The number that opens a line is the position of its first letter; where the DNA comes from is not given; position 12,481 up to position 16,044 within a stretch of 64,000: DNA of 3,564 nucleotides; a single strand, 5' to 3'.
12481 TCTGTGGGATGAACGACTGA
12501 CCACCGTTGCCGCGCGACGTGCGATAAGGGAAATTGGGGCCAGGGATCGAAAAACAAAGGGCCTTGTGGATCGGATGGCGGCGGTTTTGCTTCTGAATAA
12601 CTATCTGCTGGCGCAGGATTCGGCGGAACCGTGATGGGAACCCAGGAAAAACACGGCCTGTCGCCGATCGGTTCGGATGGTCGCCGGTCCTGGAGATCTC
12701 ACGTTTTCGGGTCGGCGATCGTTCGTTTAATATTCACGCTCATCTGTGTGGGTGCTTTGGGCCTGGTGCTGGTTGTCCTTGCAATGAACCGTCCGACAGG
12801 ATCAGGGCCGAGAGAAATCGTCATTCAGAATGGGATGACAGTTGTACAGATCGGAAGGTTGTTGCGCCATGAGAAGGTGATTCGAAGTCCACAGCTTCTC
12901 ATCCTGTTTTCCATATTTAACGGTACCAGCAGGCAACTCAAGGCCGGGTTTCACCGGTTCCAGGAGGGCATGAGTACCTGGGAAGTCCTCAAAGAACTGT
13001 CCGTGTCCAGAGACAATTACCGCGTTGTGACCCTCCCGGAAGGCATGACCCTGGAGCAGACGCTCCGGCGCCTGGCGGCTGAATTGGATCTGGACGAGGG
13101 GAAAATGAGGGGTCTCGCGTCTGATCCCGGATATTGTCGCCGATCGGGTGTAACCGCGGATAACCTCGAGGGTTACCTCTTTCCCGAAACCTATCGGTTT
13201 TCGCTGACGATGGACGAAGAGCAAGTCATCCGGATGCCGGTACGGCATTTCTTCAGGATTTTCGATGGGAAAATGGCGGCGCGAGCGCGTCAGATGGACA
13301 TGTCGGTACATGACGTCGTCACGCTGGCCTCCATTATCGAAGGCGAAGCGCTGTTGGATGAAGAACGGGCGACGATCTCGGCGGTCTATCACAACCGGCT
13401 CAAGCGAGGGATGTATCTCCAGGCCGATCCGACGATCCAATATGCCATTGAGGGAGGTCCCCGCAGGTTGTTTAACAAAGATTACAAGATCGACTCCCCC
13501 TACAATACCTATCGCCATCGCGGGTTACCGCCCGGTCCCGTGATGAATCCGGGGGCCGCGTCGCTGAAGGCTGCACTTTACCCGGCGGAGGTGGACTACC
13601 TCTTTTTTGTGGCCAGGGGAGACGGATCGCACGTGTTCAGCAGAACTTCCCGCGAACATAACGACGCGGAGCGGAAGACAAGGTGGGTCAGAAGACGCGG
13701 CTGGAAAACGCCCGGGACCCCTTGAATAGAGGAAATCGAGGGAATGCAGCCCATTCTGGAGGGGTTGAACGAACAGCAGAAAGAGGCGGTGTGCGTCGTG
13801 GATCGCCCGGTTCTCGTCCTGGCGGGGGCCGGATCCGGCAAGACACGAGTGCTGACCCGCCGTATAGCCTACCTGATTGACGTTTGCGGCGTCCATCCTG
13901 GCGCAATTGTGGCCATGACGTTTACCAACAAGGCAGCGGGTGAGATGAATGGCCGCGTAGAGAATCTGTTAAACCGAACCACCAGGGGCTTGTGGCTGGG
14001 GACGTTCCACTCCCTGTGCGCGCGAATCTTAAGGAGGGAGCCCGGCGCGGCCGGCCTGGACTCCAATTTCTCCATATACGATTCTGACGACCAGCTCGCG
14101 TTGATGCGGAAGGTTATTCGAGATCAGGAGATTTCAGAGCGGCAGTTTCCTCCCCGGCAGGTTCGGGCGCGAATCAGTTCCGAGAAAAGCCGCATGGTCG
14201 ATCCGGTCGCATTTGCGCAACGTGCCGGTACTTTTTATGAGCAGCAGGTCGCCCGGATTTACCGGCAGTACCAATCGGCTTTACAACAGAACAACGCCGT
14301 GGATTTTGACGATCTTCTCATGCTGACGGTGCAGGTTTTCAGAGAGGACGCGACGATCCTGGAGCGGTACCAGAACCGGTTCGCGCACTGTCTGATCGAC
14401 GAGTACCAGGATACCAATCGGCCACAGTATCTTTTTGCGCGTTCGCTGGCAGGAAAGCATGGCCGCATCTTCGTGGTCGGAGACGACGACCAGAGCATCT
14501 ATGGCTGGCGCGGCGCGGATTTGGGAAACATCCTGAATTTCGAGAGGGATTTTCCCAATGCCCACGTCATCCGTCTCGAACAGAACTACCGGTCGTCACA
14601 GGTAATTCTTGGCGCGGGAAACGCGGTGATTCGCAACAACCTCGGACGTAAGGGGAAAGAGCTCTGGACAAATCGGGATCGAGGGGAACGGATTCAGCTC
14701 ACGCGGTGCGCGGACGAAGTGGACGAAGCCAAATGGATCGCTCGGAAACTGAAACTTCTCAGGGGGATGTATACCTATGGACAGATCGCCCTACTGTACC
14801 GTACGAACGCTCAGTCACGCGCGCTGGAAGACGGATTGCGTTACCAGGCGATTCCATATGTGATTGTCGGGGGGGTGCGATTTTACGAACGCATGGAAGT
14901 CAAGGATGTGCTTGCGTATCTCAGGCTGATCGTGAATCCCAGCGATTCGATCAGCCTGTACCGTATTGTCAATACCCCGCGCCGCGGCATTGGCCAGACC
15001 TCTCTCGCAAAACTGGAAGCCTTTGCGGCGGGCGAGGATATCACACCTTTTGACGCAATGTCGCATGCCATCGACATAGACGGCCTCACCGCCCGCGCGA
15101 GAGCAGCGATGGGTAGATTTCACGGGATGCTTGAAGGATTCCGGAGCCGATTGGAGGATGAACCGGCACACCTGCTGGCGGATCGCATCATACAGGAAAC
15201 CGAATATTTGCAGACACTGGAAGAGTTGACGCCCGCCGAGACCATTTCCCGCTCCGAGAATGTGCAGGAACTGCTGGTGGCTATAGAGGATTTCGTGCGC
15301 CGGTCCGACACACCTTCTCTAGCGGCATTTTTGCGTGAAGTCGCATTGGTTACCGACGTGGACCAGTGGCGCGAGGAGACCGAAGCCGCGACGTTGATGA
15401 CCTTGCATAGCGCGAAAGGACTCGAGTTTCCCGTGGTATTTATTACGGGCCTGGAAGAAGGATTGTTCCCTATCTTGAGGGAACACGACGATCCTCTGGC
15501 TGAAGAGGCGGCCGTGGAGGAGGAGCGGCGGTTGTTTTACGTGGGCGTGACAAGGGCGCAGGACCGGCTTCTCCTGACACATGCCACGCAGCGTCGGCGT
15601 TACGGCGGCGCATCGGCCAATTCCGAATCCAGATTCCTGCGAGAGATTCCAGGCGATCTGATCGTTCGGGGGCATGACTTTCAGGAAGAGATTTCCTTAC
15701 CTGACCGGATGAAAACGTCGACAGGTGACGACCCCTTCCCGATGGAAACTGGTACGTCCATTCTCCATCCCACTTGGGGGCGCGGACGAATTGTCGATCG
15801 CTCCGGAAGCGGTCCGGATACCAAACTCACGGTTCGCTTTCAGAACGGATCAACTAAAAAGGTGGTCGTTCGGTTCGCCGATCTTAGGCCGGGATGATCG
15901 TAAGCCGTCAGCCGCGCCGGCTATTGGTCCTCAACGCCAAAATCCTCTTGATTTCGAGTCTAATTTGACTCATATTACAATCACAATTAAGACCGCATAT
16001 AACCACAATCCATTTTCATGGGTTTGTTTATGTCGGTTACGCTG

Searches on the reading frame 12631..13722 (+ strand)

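Call 10: search_protein_families(library=ncbifam, max_evalue=0.00001, proteins=[window:12631-13722:+])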
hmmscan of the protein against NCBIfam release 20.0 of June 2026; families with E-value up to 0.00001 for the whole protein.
window:12631-13722:+ (364 aa): 2 families
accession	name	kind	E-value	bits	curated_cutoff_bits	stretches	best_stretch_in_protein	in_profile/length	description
TIGR00247.1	TIGR00247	hypoth_equivalog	2e-71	240.9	103.4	1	30-349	8-339/347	endolytic transglycosylase MltG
NF007619.0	PRK10270.1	equivalog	4.8e-41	140.9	532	1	65-346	44-326/340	cell division protein YceG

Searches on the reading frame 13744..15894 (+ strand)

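Call 10: search_protein_families(library=ncbifam, max_evalue=0.00001, proteins=[window:13744-15894:+])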
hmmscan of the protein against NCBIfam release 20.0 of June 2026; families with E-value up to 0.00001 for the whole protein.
window:13744-15894:+ (717 aa): 15 families
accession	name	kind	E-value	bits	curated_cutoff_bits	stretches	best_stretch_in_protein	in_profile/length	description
TIGR01073.1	pcrA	equivalog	1.7e-253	843.2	911.2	1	5-714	2-724/725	DNA helicase PcrA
NF008743.0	PRK11773.1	equivalog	1.5e-223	744.3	965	1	3-714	5-717/720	DNA helicase II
TIGR01075.1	uvrD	equivalog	5.3e-215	715.9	1144.45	1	4-714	1-714/715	DNA helicase II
TIGR01074.1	rep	equivalog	1.2e-189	631.9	951.45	1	8-643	2-641/668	DNA helicase Rep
NF008172.0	PRK10919.1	equivalog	2e-149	498.9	1168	1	8-658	3-655/673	DNA helicase Rep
TIGR02785.1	addA_Gpos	equivalog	3.7e-57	194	707.65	3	167-298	339-482/1234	helicase-exonuclease AddAB subunit AddA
NF008276.0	PRK11054.1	equivalog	4.1e-49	167.7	543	3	7-99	196-286/684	DNA helicase IV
TIGR02784.1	addA_alphas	equivalog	1e-40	140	860.75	3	167-301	342-498/1138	double-strand break repair helicase AddA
TIGR00609.1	recB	equivalog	3.4e-37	128.1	696.05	2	169-299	326-458/1175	exodeoxyribonuclease V subunit beta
NF010485.0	PRK13909.1-2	equivalog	2.8e-34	118.5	650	2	168-567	280-629/909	RecB-like helicase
NF010487.0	PRK13909.1-4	equivalog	5.4e-30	104.3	759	2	173-398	281-528/924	RecB-like helicase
NF010484.0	PRK13909.1-1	equivalog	6.8e-14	50.6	1074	1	175-297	302-436/945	RecB-like helicase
NF041464.1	HelD_BACSU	equivalog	9.3e-13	47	419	1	169-368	507-696/779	RNA polymerase recycling motor HelD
NF010486.0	PRK13909.1-3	equivalog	2.2e-12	45.8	1109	1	204-396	322-534/921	RecB-like helicase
NF008128.0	PRK10876.1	equivalog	2.5e-12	45.3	1697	1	172-296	335-461/1181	exodeoxyribonuclease V subunit beta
